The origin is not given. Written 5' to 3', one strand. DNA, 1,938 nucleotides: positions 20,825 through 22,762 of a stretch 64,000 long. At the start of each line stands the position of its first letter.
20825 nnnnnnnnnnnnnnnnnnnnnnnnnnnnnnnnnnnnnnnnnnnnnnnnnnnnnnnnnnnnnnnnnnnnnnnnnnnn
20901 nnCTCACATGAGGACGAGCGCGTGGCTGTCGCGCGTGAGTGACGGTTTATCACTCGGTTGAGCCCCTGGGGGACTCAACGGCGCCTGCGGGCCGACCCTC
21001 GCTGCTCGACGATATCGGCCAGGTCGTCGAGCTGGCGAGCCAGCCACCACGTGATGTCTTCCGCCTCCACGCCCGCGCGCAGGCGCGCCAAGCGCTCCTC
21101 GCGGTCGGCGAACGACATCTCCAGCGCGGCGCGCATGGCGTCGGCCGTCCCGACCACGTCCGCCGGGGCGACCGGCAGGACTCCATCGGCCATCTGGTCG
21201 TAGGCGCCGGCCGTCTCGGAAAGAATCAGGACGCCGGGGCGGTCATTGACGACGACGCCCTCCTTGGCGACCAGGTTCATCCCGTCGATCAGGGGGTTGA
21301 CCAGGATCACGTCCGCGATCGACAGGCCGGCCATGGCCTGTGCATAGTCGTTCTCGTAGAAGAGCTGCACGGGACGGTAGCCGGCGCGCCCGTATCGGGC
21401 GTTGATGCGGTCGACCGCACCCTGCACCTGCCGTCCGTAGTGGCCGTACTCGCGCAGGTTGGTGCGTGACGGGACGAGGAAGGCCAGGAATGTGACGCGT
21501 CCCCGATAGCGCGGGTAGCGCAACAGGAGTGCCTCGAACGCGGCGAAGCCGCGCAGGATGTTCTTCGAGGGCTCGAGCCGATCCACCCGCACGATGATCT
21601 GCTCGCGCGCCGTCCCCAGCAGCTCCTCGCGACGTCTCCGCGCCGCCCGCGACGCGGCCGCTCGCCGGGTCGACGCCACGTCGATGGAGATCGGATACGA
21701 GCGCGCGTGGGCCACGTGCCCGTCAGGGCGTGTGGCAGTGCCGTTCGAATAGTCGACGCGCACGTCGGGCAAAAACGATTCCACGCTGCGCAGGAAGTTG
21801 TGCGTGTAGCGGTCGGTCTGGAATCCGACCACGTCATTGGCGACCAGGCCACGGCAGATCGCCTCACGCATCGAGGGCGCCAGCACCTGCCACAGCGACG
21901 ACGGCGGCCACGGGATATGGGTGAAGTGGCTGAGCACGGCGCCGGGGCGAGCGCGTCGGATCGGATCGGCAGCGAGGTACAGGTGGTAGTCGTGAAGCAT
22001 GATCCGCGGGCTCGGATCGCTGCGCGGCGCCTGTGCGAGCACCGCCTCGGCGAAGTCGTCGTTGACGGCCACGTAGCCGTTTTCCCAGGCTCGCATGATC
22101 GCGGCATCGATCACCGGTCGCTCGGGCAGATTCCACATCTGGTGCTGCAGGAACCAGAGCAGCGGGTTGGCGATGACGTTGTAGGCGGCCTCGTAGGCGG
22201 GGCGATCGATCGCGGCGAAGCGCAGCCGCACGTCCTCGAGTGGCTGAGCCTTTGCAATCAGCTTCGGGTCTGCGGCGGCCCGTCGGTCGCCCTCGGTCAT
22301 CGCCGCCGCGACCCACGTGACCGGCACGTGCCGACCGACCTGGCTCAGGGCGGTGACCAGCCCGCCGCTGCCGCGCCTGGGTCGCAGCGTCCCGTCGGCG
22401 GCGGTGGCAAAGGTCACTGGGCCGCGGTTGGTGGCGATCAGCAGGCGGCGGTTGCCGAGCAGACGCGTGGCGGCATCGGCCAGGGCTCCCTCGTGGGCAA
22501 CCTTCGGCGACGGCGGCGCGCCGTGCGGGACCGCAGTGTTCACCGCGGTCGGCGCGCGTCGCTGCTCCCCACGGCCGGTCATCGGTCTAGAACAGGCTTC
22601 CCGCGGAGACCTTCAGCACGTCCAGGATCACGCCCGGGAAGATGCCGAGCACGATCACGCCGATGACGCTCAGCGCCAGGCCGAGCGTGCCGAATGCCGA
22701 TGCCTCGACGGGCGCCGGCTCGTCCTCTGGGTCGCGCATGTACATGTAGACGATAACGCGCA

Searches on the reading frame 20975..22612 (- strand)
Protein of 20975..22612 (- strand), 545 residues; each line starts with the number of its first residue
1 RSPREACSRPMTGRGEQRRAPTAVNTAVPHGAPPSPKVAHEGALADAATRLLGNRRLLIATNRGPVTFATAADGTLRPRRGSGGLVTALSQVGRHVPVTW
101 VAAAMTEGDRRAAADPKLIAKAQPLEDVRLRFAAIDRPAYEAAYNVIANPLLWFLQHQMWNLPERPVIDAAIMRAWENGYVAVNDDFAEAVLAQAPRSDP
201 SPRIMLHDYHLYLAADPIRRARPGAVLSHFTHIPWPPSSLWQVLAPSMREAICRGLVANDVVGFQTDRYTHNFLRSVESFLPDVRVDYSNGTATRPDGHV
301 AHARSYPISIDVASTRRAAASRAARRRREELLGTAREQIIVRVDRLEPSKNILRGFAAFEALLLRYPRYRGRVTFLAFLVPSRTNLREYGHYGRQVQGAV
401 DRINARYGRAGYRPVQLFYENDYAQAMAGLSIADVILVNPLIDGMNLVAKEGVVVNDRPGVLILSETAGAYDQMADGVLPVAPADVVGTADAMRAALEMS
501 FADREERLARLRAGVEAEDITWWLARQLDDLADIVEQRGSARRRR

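Call 57: search_protein_families(library=ncbifam, proteins=[window:20975-22612:-], max_evalue=0.001)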
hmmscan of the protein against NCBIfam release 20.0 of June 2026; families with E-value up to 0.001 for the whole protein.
window:20975-22612:- (545 aa): 4 families
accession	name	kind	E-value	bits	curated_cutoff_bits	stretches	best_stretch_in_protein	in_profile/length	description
NF011071.0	PRK14501.1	equivalog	1.6e-98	330.8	634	1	55-538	2-468/729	bifunctional alpha,alpha-trehalose-phosphate synthase (UDP-forming)/trehalose-phosphatase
TIGR02400.1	trehalose_OtsA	equivalog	2.6e-90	303.4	564.85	1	56-532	1-455/456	alpha,alpha-trehalose-phosphate synthase (UDP-forming)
NF007513.0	PRK10117.1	equivalog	2e-52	178.7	759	1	135-542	68-462/474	alpha,alpha-trehalose-phosphate synthase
TIGR02398.1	gluc_glyc_Psyn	equivalog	9.8e-52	176.1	569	1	83-532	26-481/487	glucosylglycerol-phosphate synthase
